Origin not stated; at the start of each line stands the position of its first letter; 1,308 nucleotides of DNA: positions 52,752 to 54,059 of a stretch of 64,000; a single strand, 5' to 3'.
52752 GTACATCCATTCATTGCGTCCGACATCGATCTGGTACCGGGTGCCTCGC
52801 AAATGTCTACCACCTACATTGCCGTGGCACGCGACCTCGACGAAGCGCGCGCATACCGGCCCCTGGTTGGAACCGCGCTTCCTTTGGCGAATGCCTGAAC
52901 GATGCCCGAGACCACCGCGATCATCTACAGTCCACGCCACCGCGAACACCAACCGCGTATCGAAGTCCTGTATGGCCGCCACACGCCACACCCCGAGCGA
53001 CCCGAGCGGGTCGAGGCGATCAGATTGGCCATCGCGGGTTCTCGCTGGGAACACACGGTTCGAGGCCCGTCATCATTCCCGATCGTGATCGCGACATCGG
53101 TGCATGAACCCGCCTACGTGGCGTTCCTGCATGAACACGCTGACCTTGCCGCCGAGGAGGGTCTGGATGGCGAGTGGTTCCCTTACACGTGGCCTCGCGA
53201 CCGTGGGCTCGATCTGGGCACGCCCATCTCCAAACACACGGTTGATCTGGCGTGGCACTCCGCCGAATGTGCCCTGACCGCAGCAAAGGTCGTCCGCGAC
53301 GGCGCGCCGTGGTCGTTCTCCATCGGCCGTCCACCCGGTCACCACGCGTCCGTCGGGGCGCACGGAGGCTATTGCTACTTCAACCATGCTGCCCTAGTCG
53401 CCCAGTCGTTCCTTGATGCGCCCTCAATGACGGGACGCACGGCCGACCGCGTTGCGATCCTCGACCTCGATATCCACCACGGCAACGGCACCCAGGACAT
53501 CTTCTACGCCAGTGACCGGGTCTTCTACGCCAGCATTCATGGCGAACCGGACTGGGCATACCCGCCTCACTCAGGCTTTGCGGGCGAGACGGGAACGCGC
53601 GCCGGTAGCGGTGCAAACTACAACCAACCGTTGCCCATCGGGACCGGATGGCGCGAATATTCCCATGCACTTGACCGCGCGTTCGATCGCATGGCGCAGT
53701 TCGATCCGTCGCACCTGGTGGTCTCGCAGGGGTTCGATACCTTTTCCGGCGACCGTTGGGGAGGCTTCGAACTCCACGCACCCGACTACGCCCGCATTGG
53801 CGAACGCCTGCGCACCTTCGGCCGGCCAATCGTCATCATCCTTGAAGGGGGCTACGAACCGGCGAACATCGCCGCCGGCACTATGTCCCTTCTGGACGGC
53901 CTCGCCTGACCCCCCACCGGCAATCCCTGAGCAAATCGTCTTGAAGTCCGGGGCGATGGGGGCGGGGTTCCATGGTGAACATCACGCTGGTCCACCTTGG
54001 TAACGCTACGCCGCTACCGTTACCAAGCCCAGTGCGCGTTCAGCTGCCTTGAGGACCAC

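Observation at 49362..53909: Giant GNAT acetyltransferase fusion translationally coupled to an HDAC-family deacetylase: a candidate acetyl 'writer/eraser' module of unknown substrate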

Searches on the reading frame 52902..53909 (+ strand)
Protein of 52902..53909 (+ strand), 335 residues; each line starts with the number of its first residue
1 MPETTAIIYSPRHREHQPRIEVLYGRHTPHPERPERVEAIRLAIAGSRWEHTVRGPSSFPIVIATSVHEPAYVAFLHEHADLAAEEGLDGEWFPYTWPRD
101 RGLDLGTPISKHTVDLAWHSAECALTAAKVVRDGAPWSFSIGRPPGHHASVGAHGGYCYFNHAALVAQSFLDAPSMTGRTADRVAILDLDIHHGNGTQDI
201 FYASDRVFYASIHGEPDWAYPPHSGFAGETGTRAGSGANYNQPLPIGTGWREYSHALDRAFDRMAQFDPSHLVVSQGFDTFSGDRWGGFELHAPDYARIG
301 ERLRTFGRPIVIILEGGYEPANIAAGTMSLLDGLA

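Call 6: search_protein_families(library=pfam, proteins=[window:52902-53909:+], max_evalue=1)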
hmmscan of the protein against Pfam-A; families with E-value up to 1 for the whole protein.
window:52902-53909:+ (335 aa): 1 family
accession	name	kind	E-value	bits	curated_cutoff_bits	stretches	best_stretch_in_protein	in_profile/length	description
PF00850.24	Hist_deacetyl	-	4.3e-65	220.4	27.9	1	30-331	1-295/298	Histone deacetylase domain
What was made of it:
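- Checked: Pfam Hist_deacetyl at 4e-65 (call 6).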

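Call 7: search_protein_families(library=ncbifam, proteins=[window:52902-53909:+], max_evalue=1)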
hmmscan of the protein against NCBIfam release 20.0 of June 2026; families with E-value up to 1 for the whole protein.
window:52902-53909:+ (335 aa): 0 families

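Call 22: search_solved_structures(query=window:52902-53909:+, max_evalue=0.00001, show_alignments=2)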
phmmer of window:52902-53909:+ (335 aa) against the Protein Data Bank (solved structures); distinct sequences matched with E-value up to 0.00001: 137 (the best 60 are shown).
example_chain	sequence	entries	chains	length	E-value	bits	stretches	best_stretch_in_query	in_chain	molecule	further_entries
9gkz_A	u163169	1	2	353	3.2e-62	214.3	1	5-334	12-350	Acetylpolyamine amidohydrolase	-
5g0h_A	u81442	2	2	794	2.9e-60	207.9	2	123-329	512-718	HDAC6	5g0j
5g0i_A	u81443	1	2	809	3.1e-60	207.8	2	123-329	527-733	HDAC6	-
7qno_A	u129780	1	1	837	3.4e-60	207.7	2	123-329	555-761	Histone deacetylase 6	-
6phr_A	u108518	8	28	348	1.5e-54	189.1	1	7-333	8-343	Acetylpolyamine amidohydrolase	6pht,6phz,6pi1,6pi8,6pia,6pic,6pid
3q9b_A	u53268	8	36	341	3e-54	188.1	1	7-335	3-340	Acetylpolyamine amidohydrolase | Acetylpolyamine aminohydrolase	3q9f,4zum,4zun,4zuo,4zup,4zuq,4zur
3q9c_A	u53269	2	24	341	6e-53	183.8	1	7-335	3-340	Acetylpolyamine amidohydrolase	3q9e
3men_A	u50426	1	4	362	1.2e-50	176.3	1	8-333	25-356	Acetylpolyamine aminohydrolase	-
9k91_A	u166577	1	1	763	1.8e-47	165.9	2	137-325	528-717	Histone deacetylase 6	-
6z6o_A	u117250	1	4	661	3.7e-33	118.7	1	3-330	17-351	Histone deacetylase HDA1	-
6z6f_A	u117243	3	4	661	4.1e-33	118.6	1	3-330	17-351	Histone deacetylase HDA1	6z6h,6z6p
6z6f_B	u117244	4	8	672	4.3e-33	118.5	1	3-330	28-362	Histone deacetylase HDA1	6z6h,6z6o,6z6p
6pzo_A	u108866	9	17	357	7.2e-33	117.8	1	123-329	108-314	Hdac6 protein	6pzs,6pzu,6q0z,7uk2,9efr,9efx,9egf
6pzr_A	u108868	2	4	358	7.2e-33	117.8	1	123-329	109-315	Hdac6 protein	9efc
8qa7_A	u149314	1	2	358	7.2e-33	117.8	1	123-329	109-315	Histone deacetylase 6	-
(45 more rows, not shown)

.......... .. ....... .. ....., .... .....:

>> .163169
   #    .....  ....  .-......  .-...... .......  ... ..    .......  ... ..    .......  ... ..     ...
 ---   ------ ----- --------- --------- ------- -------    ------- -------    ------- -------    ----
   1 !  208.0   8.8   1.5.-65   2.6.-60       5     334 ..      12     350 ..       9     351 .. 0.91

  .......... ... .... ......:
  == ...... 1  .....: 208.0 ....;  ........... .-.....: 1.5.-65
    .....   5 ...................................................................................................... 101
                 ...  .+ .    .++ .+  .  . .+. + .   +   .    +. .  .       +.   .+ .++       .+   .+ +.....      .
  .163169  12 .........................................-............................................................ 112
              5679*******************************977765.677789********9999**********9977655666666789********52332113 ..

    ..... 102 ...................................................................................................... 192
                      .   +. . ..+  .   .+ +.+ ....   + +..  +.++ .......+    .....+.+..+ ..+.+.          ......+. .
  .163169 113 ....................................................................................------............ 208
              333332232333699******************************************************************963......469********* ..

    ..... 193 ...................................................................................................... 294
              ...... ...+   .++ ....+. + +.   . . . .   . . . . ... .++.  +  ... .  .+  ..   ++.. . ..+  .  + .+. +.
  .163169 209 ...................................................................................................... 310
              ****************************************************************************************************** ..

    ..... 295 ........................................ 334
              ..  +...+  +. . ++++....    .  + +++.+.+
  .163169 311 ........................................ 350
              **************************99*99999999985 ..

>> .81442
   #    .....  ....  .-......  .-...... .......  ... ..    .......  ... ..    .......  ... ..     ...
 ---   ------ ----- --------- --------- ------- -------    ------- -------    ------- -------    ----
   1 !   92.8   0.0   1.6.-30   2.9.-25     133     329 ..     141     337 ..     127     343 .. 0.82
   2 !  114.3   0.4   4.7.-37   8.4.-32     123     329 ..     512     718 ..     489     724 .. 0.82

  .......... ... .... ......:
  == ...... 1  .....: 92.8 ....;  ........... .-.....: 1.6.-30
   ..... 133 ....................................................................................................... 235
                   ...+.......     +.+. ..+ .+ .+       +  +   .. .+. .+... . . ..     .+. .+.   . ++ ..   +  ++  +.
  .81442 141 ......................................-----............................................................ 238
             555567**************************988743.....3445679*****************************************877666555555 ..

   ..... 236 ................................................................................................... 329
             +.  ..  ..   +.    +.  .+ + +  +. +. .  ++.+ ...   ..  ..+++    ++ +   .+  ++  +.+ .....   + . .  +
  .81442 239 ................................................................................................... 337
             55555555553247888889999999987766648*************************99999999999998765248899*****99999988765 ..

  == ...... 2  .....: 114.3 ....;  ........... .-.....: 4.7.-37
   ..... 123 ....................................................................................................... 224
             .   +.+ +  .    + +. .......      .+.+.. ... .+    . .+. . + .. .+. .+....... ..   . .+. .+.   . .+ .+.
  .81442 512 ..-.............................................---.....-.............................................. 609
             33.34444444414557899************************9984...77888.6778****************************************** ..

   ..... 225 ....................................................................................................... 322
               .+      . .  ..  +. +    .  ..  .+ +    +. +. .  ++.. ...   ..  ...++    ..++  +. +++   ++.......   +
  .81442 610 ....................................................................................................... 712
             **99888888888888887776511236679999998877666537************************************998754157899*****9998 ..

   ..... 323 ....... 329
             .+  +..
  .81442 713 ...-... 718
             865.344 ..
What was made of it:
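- Closest known: Bacillus subtilis acuABC. Different: AcuC is class I-like, whereas this deacetylase is ApaH-related (call 22).
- The best solved relatives of the deacetylase are polyamine deacetylases: PsApaH 3.2e-62, M. ramosa APAH 3e-54 (call 22).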

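Call 67: find_homologous_proteins(query=window:52902-53906:+, max_evalue=1e-40)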
Query window:52902-53906:+ (335 aa): 317 proteins with E <= 1e-40 among 7757 candidates; the best 120 are listed.
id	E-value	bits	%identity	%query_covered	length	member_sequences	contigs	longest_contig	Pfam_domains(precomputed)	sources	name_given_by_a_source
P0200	2.0e-227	773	99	100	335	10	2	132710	PF00850.25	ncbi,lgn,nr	ncbi:MAG: histone deacetylase family protein [Chloroflexi bacterium]|nr:histone deacetylase family p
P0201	3.6e-205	699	88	100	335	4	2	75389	PF00850.25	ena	-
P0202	3.2e-202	690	87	100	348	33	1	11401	PF00850.25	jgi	-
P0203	1.8e-201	687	84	100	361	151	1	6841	PF00850.25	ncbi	-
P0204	5.2e-147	508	69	98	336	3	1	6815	PF00850.25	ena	-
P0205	1.1e-145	504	68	100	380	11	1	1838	PF00850.25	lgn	-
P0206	3.7e-144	499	66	100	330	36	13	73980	PF00850.25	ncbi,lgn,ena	-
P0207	3.5e-139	482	66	98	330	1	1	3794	PF00850.25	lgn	-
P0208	2.9e-133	463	62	100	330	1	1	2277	PF00850.25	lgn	-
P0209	7.9e-133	461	61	98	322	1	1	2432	PF00850.25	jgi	jgi:acetoin utilization deacetylase AcuC-like enzyme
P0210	4.2e-132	459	60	99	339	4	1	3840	PF00850.25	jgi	jgi:acetoin utilization deacetylase AcuC-like enzyme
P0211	2.4e-129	450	60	99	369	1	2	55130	PF00850.25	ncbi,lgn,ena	-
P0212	6.2e-129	449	61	98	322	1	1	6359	PF00850.25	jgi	jgi:acetoin utilization deacetylase AcuC-like enzyme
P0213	9.9e-129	448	59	98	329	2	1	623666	PF00850.25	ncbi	-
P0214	1.2e-128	448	60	99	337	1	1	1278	PF00850.25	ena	-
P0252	5.2e-116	406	53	98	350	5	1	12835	PF00850.25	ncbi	-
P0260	1.8e-72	263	44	96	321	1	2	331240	PF00850.25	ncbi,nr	ncbi:histone deacetylase family protein [Pseudothermotoga sp.]|nr:histone deacetylase family protein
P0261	1.6e-70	257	41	99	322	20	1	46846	PF00850.25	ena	-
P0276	1.1e-60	224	42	99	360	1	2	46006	PF00850.25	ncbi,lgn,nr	ncbi:MAG: histone deacetylase family protein [Chloroflexota bacterium]|nr:histone deacetylase family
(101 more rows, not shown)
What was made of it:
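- The deacetylase forms a discrete orthologue group: at least 53% identity, then a drop to 44% (call 67).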

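Call 68: find_encoding_contigs(protein=P0213, flank=6000, max_places=1)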
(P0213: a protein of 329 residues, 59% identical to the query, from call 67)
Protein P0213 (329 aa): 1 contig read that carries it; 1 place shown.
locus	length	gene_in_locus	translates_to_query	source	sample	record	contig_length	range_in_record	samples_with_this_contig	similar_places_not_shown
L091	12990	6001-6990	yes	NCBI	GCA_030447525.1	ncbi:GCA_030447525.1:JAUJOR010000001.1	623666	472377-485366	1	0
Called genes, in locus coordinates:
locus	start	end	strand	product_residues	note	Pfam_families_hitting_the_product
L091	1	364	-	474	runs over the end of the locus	PF25145:NfeD1b_N, PF24961:NfeD_membrane, PF01957:NfeD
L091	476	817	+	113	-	PF12844:HTH_19 (weak), PF01381:HTH_3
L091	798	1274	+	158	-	-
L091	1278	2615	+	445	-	PF00464:SHMT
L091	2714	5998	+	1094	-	PF13302:Acetyltransf_3 (weak), PF00583:Acetyltransf_1, PF13673:Acetyltransf_10 (faint), PF13508:Acetyltransf_7 (weak)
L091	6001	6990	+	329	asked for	PF00850:Hist_deacetyl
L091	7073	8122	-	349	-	PF00155:Aminotran_1_2, PF01212:Beta_elim_lyase, PF01041:DegT_DnrJ_EryC1 (faint)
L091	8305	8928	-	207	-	PF02660:G3P_acyltransf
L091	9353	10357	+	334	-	PF10110:GPDPase_memb, PF25231:DUF7847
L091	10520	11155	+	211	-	PF13559:DUF4129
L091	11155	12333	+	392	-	PF14258:DUF4350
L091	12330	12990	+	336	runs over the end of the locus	PF20030:bpMoxR (faint), PF07728:AAA_5, PF07726:AAA_3, PF17863:AAA_lid_2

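Call 69: find_encoding_contigs(protein=P0252, flank=6000, max_places=1)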
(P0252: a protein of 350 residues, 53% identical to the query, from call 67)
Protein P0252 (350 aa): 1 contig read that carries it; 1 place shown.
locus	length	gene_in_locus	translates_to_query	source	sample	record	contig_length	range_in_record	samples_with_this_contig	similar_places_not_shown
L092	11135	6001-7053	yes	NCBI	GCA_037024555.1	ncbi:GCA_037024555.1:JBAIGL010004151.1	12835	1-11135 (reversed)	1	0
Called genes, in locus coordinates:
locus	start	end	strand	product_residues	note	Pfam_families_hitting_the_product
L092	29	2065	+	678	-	PF13520:AA_permease_2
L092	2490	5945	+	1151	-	PF00583:Acetyltransf_1, PF13302:Acetyltransf_3 (weak), PF13508:Acetyltransf_7, PF13673:Acetyltransf_10 (weak)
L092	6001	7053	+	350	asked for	PF00850:Hist_deacetyl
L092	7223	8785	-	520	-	PF01520:Amidase_3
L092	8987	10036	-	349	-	PF00155:Aminotran_1_2, PF01212:Beta_elim_lyase, PF01041:DegT_DnrJ_EryC1 (faint), PF00266:Aminotran_5 (faint)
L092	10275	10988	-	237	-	PF02660:G3P_acyltransf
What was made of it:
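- An APC-family permease lies upstream in L092 (call 69).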

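Call 70: find_encoding_contigs(protein=P0276, flank=6000, max_places=1)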
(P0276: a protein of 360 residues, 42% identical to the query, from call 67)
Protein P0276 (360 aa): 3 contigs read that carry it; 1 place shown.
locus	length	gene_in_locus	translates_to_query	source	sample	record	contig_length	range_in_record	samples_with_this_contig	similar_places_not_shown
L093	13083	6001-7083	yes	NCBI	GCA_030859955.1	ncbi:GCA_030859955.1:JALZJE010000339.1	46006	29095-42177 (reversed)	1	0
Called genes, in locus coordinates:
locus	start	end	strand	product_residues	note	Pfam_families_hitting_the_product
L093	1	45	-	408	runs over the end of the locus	PF20510:HgmA_N (faint), PF07883:Cupin_2 (weak)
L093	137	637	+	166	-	PF00903:Glyoxalase, PF13669:Glyoxalase_4 (weak), PF18029:Glyoxalase_6 (weak)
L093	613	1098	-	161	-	PF12867:DinB_2, PF11716:MDMPI_N (weak)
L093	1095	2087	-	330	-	PF01557:FAA_hydrolase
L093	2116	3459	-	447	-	-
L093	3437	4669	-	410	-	PF01882:DUF58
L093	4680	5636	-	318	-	PF20030:bpMoxR (weak), PF00004:AAA, PF07726:AAA_3, PF07728:AAA_5, PF17863:AAA_lid_2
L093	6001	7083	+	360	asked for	PF00850:Hist_deacetyl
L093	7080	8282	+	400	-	PF07690:MFS_1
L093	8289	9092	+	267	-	-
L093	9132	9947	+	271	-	PF13489:Methyltransf_23, PF08241:Methyltransf_11, PF08242:Methyltransf_12, PF13649:Methyltransf_25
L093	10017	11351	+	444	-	PF22694:CtpB_N-like, PF13180:PDZ_2, PF17820:PDZ_6, PF03572:Peptidase_S41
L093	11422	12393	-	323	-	PF00291:PALP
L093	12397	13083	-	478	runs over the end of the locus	PF00587:tRNA-synt_2b, PF03129:HGTP_anticodon, PF09180:ProRS-C_1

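Call 73: search_protein_families(library=padloc, proteins=[window:52902-53906:+], max_evalue=0.01)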
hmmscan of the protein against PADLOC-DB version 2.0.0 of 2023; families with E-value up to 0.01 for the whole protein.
window:52902-53906:+ (335 aa): 0 families

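Call 81: find_encoding_contigs(protein=P0260, flank=6000, max_places=1)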
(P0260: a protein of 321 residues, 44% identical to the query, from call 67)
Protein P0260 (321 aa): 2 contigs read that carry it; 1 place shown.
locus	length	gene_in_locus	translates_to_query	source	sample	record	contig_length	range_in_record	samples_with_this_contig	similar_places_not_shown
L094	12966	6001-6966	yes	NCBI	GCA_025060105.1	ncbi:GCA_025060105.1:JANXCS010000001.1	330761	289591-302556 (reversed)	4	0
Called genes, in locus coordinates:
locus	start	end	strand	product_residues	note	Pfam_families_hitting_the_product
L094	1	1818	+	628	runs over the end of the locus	PF00133:tRNA-synt_1, PF01406:tRNA-synt_1e, PF09334:tRNA-synt_1g, PF00133:tRNA-synt_1, PF01406:tRNA-synt_1e (weak), PF19303:Anticodon_3, PF08264:Anticodon_1, PF01588:tRNA_bind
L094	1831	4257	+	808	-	PF00521:DNA_topoisoIV, PF03989:DNA_gyraseA_C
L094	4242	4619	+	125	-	PF01951:Archease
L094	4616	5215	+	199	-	PF01726:LexA_DNA_bind, PF00717:Peptidase_S24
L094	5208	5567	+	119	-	PF01740:STAS, PF13466:STAS_2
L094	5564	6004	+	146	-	PF02502:LacAB_rpiB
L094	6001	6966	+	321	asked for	PF00850:Hist_deacetyl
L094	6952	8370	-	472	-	PF00370:FGGY_N, PF02782:FGGY_C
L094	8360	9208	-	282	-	PF01418:HTH_6, PF01380:SIS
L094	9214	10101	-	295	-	PF02653:BPD_transp_2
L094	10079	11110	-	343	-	PF02653:BPD_transp_2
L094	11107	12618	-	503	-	PF00005:ABC_tran, PF13304:AAA_21 (faint), PF00005:ABC_tran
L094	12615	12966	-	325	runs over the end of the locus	PF02608:Bmp, PF13407:Peripla_BP_4 (weak)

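Call 82: find_encoding_contigs(protein=P0261, flank=6000, max_places=1)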
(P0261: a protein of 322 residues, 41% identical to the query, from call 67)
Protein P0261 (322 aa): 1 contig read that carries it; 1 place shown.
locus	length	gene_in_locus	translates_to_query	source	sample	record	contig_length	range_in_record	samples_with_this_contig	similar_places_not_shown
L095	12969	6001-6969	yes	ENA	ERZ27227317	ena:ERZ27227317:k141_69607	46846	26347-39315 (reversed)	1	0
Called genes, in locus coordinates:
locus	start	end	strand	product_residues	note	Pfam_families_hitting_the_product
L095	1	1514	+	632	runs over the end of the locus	PF00133:tRNA-synt_1, PF01406:tRNA-synt_1e, PF09334:tRNA-synt_1g, PF00133:tRNA-synt_1, PF01406:tRNA-synt_1e (weak), PF19303:Anticodon_3, PF08264:Anticodon_1, PF01588:tRNA_bind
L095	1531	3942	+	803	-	PF00521:DNA_topoisoIV, PF03989:DNA_gyraseA_C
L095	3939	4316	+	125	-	PF01951:Archease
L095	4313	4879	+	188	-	PF01726:LexA_DNA_bind, PF00717:Peptidase_S24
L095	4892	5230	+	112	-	PF01740:STAS, PF13466:STAS_2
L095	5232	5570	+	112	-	PF01740:STAS, PF13466:STAS_2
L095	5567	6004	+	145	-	PF02502:LacAB_rpiB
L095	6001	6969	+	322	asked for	PF00850:Hist_deacetyl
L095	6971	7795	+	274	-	PF06325:PrmA, PF05175:MTS, PF02475:TRM5-TYW2_MTfase (weak), PF12847:Methyltransf_18 (weak), PF13489:Methyltransf_23, PF01728:FtsJ (weak), PF13847:Methyltransf_31, PF13649:Methyltransf_25, +2 more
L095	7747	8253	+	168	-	PF04417:DUF501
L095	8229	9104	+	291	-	PF02569:Pantoate_ligase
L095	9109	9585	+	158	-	PF00149:Metallophos (weak), PF12850:Metallophos_2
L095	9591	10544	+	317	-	PF02540:NAD_synthase (weak), PF24167:DUF7411 (weak)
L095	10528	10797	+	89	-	PF06249:EutQ, PF05899:Cupin_3, PF07883:Cupin_2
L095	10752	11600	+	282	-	-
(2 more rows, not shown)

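Call 86: find_related_loci(query=window:52902-53906:+, collection=metagenome_contigs, flank=5000)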
Query window:52902-53906:+ (335 aa) in metagenome_contigs; peptide patterns used: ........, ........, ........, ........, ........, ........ (x = any residue, [..] = any of these).
135 stretches matched a pattern; 9 encode a relative of the query (tblastn E <= 1e-3); 9 distinct loci.
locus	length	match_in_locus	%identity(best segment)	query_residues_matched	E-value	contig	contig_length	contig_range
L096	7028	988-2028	87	1-334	0e+0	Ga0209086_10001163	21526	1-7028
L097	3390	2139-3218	84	1-334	0e+0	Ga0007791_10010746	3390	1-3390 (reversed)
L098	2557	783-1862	84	1-334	0e+0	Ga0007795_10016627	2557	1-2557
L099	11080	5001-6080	84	1-334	0e+0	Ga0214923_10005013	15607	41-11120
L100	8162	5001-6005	88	1-335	0e+0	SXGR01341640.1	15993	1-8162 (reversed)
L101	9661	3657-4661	88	1-335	0e+0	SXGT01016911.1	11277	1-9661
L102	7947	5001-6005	88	1-335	0e+0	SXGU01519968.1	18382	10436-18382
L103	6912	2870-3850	66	1-334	1e-139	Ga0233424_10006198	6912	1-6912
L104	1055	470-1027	43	136-329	2e-49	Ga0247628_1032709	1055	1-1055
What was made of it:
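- Tried and rejected: Metagenome scan for more deacetylase orthologues (call 86).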
